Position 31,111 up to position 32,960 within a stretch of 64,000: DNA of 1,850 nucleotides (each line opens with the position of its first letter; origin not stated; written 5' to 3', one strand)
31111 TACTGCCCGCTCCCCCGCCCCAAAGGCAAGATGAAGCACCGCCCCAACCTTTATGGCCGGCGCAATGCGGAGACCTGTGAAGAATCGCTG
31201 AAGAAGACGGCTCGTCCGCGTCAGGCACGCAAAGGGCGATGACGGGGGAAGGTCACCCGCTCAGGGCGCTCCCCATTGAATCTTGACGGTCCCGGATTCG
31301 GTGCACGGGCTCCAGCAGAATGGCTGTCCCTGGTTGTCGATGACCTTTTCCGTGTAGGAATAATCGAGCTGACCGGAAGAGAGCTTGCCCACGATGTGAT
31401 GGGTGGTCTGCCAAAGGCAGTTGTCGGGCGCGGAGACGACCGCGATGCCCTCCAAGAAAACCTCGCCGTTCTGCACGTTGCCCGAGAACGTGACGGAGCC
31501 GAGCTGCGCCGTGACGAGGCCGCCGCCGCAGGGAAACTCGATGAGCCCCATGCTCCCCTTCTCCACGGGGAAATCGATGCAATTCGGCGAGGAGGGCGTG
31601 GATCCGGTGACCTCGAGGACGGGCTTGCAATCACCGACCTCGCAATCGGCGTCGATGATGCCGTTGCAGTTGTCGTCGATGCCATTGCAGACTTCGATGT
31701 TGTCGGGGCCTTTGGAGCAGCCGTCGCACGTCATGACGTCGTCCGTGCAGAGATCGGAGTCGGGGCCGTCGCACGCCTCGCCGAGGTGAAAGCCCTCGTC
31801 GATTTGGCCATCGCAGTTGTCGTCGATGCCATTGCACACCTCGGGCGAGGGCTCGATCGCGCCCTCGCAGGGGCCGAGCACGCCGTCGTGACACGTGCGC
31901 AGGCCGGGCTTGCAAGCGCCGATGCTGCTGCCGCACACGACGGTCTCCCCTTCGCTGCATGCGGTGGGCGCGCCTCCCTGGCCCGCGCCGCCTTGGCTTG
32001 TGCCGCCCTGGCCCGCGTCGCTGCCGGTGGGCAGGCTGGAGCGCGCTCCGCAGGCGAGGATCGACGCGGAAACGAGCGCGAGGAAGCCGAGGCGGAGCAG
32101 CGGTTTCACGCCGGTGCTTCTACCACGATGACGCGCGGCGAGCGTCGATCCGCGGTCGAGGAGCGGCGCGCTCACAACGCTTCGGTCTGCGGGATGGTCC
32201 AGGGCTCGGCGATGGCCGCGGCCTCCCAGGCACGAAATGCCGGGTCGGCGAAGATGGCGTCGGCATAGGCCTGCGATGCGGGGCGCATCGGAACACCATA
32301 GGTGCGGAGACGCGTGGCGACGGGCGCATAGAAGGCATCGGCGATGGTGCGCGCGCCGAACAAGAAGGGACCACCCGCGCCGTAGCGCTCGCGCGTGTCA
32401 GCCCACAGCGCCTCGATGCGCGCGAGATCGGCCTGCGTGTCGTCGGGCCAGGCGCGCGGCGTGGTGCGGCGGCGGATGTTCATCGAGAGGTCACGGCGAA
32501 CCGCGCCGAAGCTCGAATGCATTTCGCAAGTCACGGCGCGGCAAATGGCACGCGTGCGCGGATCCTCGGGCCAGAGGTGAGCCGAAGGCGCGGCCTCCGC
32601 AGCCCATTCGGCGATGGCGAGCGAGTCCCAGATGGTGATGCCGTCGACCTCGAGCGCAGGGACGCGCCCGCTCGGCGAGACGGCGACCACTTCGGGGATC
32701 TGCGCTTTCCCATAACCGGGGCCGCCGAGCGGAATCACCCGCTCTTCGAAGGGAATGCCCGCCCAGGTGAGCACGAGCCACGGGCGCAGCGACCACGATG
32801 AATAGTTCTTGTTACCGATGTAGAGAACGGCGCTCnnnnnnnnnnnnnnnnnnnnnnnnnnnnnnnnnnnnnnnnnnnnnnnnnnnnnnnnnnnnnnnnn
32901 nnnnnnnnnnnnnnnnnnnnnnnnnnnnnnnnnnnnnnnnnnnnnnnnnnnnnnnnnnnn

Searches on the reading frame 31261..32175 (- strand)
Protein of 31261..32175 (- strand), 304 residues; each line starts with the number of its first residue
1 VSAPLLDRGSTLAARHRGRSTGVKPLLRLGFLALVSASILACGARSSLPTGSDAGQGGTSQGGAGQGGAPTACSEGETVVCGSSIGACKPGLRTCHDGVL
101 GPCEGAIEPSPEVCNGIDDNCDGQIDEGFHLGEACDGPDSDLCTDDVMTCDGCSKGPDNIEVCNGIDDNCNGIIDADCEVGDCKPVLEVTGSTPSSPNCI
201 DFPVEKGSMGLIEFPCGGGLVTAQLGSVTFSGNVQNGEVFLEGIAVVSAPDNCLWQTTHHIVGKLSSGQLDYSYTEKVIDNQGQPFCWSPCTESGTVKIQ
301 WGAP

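Call 16: search_protein_families(library=pfam, proteins=[window:31261-32175:-], max_evalue=1)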
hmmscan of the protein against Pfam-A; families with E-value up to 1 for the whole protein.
window:31261-32175:- (304 aa): 1 family
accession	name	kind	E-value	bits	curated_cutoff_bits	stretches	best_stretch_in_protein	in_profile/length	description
PF11617.13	Cu-binding_MopE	-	4.5e-10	40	27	2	111-127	14-30/30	Putative metal-binding motif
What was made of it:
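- The neighbouring ORF 31261-32175 (-) carries PF11617 motifs (call 16).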

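Call 45: search_protein_families(library=ncbifam, proteins=[window:31261-32175:-], max_evalue=0.1)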
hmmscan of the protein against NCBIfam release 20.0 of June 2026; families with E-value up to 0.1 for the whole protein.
window:31261-32175:- (304 aa): 0 families

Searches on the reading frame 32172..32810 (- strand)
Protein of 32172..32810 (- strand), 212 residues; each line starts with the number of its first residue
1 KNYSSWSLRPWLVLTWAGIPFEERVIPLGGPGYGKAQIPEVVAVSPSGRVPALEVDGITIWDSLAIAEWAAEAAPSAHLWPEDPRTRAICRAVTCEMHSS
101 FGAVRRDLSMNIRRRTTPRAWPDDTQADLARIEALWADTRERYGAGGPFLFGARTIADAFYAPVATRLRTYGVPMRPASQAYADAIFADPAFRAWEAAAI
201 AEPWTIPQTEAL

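Call 16: search_protein_families(library=pfam, proteins=[window:32172-32810:-], max_evalue=1)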
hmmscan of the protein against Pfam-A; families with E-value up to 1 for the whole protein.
window:32172-32810:- (212 aa): 6 families
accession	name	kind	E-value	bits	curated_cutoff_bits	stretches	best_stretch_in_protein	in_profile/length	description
PF13409.12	GST_N_2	-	1.4e-15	58.1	25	1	3-72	1-69/70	Glutathione S-transferase, N-terminal domain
PF13417.12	GST_N_3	-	6.1e-10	39.7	22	1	3-75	6-72/75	Glutathione S-transferase, N-terminal domain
PF13410.11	GST_C_2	-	4.2e-06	27.2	24.9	1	126-195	12-66/69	Glutathione S-transferase, C-terminal domain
PF02798.26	GST_N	-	1.1e-05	26.1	20.9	1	5-71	12-75/76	Glutathione S-transferase, N-terminal domain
PF14435.11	SUKH-4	-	0.015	15.8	25.5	1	142-208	9-76/179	SUKH-4 immunity protein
PF17172.10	GST_N_4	-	0.029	15.5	30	1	45-94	29-82/99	Glutathione S-transferase N-terminal domain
